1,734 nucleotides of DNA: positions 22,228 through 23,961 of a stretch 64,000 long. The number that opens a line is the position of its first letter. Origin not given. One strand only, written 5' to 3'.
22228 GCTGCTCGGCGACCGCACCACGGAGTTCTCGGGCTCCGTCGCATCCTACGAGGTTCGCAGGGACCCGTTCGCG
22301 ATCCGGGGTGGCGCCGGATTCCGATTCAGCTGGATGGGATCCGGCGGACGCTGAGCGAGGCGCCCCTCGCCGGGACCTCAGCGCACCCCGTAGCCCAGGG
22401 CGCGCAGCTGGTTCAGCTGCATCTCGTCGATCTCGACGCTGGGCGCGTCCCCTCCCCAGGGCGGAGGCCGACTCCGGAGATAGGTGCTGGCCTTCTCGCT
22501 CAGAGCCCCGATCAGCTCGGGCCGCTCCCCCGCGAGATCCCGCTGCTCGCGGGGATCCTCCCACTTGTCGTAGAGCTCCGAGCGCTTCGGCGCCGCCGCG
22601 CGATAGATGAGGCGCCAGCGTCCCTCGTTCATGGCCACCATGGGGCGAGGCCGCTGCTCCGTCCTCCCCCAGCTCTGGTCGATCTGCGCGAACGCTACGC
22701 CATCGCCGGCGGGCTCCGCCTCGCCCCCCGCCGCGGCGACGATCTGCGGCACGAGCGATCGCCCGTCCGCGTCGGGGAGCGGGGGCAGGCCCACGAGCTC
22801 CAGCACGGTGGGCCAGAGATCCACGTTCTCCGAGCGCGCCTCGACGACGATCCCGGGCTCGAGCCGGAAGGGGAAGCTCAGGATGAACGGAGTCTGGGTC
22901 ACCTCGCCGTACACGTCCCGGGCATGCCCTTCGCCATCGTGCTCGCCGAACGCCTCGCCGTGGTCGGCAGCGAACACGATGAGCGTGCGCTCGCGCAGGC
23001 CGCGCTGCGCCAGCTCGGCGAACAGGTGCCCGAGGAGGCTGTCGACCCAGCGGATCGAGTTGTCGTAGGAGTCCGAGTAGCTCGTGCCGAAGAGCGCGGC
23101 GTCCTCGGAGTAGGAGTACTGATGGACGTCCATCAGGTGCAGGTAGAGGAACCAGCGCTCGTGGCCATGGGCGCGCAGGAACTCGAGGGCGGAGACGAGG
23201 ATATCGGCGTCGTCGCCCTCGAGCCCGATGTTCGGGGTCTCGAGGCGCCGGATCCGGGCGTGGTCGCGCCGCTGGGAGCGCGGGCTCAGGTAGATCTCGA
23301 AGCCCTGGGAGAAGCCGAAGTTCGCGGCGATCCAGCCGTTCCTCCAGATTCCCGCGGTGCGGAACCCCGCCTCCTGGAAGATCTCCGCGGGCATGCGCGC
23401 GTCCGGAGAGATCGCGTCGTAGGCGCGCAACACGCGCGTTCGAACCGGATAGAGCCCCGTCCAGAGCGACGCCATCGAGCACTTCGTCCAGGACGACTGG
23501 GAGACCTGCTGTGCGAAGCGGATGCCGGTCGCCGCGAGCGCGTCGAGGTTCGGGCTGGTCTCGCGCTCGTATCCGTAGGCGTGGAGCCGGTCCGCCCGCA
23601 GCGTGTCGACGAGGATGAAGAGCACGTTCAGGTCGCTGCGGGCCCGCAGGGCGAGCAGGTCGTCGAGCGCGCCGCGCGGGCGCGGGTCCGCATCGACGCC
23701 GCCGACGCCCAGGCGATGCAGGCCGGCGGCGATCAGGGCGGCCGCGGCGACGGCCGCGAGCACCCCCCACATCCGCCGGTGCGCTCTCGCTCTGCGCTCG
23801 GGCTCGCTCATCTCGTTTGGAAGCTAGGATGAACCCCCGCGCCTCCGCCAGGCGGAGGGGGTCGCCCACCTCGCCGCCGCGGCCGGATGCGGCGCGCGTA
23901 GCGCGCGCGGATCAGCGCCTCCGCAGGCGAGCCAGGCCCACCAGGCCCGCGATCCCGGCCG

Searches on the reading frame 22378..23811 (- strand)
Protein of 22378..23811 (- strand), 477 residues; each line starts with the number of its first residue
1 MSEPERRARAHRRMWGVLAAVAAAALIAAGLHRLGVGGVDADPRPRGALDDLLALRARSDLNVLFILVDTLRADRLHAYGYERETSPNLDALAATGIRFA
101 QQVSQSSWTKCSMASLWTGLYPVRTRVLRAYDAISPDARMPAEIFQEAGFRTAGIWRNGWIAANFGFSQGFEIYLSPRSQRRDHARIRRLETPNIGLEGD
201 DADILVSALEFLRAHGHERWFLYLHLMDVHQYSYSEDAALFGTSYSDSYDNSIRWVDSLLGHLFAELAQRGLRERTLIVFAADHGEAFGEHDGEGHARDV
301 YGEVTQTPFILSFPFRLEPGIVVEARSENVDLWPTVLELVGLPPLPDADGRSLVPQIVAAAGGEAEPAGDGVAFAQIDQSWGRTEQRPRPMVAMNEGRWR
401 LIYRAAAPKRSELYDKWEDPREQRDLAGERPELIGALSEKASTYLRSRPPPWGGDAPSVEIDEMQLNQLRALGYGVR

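Call 48: search_protein_families(library=pfam, proteins=[window:22378-23811:-], max_evalue=0.01)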
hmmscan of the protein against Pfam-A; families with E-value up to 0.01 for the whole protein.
window:22378-23811:- (477 aa): 4 families
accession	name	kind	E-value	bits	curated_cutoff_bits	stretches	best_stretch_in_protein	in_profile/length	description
PF00884.28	Sulfatase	-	1e-47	163.4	25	1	62-341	2-300/301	Sulfatase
PF01663.27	Phosphodiest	-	7.8e-13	49.2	23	2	241-287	177-222/342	Type I phosphodiesterase / nucleotide pyrophosphatase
PF16347.10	SGSH_C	-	3.6e-09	37.4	29.3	1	297-429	8-134/154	N-sulphoglucosamine sulphohydrolase, C-terminal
PF02995.22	DUF229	-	0.0039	16.4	25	1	239-291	296-348/496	Protein of unknown function (DUF229)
